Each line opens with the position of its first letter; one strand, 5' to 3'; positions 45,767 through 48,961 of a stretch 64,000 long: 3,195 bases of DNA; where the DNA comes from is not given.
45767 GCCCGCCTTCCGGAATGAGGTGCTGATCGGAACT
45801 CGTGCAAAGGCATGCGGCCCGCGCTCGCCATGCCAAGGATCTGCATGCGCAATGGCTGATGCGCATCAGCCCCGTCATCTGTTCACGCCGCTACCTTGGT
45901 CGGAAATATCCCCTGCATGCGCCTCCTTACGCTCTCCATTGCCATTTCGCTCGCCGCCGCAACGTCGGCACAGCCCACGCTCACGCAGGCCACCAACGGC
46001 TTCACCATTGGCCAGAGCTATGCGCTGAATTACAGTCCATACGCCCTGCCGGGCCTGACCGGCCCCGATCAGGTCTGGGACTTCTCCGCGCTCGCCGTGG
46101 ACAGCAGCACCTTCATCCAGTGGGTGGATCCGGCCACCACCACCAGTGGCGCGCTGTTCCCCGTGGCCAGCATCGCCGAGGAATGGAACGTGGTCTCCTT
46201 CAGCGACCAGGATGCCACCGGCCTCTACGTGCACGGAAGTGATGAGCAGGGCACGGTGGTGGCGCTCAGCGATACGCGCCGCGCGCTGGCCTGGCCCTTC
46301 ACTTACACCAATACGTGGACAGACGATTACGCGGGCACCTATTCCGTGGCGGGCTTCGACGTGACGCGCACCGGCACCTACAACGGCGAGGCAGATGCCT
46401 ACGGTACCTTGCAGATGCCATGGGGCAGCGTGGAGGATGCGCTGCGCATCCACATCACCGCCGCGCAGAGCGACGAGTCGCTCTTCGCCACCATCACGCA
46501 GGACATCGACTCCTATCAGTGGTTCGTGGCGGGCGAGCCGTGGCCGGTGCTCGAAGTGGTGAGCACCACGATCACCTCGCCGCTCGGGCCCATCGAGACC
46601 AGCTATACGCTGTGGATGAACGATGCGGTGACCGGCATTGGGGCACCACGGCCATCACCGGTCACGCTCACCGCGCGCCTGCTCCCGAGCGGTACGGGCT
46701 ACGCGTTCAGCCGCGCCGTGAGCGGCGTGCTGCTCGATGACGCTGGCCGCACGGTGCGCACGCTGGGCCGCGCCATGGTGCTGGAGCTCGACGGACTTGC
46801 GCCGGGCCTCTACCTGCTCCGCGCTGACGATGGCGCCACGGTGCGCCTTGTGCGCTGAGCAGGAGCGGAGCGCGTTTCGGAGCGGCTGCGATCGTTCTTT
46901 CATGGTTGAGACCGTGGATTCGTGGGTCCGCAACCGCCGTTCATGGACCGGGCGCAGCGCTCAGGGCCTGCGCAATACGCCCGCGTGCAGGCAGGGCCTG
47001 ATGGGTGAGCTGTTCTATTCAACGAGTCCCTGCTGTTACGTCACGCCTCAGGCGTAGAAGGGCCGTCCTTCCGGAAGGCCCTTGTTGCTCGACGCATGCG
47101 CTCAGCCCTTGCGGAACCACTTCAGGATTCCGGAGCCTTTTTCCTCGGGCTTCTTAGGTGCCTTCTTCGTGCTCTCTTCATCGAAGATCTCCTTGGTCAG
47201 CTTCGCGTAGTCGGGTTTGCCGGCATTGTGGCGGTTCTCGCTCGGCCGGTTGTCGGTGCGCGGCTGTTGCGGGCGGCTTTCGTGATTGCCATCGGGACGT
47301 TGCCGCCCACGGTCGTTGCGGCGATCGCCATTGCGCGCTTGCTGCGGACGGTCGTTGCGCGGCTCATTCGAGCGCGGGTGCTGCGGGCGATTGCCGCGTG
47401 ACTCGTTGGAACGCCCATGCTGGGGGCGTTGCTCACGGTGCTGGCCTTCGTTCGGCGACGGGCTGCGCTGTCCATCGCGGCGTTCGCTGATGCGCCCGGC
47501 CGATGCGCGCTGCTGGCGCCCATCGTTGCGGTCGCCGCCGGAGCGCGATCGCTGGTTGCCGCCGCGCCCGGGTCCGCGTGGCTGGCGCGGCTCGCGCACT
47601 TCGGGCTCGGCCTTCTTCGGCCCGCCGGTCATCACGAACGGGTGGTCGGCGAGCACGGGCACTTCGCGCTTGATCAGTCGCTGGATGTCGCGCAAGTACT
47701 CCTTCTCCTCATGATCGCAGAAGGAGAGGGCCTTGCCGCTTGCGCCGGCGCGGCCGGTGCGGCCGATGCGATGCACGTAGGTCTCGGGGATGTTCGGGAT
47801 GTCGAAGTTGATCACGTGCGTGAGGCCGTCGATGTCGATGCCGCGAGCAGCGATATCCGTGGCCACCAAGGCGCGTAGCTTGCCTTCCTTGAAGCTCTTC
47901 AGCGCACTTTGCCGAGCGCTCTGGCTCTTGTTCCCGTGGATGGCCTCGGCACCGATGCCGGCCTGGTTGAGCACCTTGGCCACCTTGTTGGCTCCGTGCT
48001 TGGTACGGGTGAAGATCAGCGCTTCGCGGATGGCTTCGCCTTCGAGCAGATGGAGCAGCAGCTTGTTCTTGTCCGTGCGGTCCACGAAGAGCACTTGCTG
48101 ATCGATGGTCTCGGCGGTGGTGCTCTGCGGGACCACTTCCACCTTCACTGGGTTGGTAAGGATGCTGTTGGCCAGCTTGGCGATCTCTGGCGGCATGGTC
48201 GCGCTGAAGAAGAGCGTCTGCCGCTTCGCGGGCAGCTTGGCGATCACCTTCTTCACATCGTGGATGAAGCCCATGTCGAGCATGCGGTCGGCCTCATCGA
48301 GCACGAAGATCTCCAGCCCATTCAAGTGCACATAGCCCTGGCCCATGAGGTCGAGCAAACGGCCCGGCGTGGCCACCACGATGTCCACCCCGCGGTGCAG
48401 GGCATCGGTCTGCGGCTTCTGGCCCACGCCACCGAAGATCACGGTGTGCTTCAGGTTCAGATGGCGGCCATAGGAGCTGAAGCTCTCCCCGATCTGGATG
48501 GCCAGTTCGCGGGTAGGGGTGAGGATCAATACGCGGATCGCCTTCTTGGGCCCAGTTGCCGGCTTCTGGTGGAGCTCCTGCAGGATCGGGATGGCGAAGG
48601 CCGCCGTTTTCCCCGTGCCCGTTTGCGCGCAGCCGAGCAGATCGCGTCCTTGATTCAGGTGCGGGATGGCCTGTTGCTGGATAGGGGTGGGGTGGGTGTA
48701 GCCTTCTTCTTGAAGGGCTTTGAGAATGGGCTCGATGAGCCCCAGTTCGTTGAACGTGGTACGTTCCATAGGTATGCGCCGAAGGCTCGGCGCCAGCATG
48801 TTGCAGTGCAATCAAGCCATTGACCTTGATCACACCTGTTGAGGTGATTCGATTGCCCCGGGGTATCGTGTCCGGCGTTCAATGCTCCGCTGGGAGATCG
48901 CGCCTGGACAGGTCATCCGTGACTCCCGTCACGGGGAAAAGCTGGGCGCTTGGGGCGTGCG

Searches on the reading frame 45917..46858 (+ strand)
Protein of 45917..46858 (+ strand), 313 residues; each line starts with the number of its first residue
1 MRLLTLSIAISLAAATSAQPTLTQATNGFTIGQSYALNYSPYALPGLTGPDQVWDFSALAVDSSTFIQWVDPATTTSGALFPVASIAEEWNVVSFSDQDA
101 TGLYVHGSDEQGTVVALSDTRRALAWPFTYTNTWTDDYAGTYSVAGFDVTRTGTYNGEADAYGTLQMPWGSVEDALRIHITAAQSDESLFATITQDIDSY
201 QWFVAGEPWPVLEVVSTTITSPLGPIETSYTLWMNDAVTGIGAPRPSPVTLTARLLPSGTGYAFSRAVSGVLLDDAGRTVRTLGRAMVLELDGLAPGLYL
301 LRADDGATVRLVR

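Call 11: search_protein_families(library=pfam, proteins=[window:45917-46858:+], max_evalue=0.001)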
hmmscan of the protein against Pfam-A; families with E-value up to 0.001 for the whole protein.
window:45917-46858:+ (313 aa): 0 families

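Call 25: find_homologous_proteins(query=window:45917-46858:+, max_evalue=0.00001)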
Query window:45917-46858:+ (313 aa): 21 proteins with E <= 0.00001 among 8000 candidates.
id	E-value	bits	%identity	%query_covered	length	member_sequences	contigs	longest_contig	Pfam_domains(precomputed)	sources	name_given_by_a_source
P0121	5.8e-201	684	100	100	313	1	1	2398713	-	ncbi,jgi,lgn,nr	ncbi:MAG: hypothetical protein IPK70_06535 [Flavobacteriales bacterium]|jgi:hypothetical protein|nr:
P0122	7.6e-137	474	70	100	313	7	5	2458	-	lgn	-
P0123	1.1e-134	467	70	100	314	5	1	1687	-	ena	-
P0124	1.0e-132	460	70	95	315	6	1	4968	-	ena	-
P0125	3.7e-132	458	67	100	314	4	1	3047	-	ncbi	-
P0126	1.0e-129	450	68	100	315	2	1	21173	-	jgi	-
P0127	7.1e-128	444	66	100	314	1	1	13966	-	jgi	jgi:hypothetical protein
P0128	9.1e-113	395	61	100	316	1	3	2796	-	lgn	-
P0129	2.3e-80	288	50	94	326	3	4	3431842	PF18962.8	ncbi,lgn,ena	-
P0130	3.4e-80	288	50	92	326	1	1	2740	PF18962.8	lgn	-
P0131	4.4e-77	277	58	70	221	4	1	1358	-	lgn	-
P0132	2.8e-36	143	37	96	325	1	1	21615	PF18962.8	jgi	jgi:hypothetical protein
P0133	1.4e-35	141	34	100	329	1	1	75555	PF18962.8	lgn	-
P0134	3.3e-19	87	32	74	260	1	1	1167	PF18962.8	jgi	jgi:hypothetical protein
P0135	3.3e-18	84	27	100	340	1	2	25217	PF18962.8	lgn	-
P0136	4.1e-15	74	24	100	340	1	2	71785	PF18962.8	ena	-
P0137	1.0e-14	73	28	84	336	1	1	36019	PF18962.8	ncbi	-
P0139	1.5e-9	56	24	84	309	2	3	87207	PF18962.8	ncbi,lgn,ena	-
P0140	2.3e-8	52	26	92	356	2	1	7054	PF18962.8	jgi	-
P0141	4.2e-8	51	32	61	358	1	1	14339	PF18962.8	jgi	jgi:hypothetical protein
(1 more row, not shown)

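Call 33: find_encoding_contigs(protein=P0121, flank=10000, max_places=4)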
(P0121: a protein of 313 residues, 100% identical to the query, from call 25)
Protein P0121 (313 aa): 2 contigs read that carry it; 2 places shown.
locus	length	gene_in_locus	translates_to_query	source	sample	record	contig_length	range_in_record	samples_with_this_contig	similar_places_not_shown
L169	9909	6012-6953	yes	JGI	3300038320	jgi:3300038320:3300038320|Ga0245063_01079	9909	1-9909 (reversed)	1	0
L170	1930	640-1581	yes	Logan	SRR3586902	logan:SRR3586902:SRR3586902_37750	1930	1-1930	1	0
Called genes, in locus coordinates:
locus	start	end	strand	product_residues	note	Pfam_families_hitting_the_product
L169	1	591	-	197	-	?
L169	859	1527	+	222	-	PF01625:PMSR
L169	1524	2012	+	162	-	-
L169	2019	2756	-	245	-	-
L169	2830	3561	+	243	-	PF01047:MarR (weak)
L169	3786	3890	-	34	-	-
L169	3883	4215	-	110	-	-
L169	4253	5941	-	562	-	PF25077:DUF7800 (weak), PF09423:PhoD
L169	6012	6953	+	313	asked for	-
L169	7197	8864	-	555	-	PF00270:DEAD, PF04851:ResIII, PF00271:Helicase_C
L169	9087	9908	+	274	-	?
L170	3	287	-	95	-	?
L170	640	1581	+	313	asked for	-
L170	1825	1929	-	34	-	?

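Call 41: find_encoding_contigs(protein=P0126, flank=3000, max_places=2)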
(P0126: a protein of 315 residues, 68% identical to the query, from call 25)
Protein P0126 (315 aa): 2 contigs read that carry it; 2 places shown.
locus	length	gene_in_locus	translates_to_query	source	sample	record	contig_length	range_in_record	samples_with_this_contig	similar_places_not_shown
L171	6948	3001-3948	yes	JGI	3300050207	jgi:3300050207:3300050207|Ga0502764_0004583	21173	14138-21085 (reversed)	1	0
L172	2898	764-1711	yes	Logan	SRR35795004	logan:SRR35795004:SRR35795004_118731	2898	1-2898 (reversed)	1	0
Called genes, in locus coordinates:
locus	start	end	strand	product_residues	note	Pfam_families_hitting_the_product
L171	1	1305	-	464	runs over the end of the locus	?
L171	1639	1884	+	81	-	-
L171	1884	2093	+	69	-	PF07927:HicA_toxin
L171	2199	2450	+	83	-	-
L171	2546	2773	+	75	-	-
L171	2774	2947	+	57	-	-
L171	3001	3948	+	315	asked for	-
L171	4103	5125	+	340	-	PF27499:CsmB (faint)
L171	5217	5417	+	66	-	-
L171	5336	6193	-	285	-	-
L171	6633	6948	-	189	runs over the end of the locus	PF07366:SnoaL, PF12680:SnoaL_2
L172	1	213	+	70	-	?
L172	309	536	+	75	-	-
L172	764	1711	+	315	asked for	-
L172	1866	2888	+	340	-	PF27499:CsmB (faint)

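Call 42: find_encoding_contigs(protein=P0127, flank=3000, max_places=2)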
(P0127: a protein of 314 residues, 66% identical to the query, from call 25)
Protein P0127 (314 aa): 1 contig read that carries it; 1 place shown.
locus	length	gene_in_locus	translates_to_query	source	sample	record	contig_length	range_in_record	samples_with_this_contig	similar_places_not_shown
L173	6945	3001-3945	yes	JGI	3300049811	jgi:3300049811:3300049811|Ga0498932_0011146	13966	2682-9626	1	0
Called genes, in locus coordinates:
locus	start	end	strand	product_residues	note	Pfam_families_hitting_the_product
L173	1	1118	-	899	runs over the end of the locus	-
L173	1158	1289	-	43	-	-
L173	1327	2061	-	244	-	-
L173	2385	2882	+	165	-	-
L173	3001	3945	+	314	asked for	-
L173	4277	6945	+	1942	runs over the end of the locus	PF00082:Peptidase_S8, PF18887:MBG_3, PF18676:MBG_2 (weak), PF18962:Por_Secre_tail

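Call 43: find_encoding_contigs(protein=P0124, flank=3000, max_places=2)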
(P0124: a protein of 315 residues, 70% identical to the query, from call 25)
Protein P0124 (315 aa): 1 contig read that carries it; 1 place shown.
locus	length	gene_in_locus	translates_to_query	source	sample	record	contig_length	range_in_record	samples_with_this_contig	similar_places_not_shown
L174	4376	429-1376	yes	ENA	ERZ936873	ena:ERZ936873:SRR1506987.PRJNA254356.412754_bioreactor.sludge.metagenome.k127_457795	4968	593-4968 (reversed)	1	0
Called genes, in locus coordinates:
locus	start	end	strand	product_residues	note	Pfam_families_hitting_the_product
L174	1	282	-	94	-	?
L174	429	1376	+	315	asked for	-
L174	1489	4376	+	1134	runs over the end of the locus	PF01839:FG-GAP (faint), PF13517:FG-GAP_3, PF00932:LTD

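Call 83: search_protein_families(library=ncbifam, proteins=[window:45917-46858:+], max_evalue=0.01)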
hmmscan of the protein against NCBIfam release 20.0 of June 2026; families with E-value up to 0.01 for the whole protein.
window:45917-46858:+ (313 aa): 0 families

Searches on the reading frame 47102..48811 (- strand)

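Call 11: search_protein_families(library=pfam, proteins=[window:47102-48811:-], max_evalue=0.001)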
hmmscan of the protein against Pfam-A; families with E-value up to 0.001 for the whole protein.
window:47102-48811:- (569 aa): 3 families
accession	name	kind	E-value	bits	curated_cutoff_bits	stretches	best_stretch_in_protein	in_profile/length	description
PF00270.35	DEAD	-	4.3e-51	173.4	26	1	42-212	1-166/167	DEAD/DEAH box helicase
PF00271.37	Helicase_C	-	3.3e-31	108.2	23.5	1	248-356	2-110/110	Helicase conserved C-terminal domain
PF04851.21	ResIII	-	1.3e-07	32.1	22.5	1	41-206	4-162/164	Type III restriction enzyme, res subunit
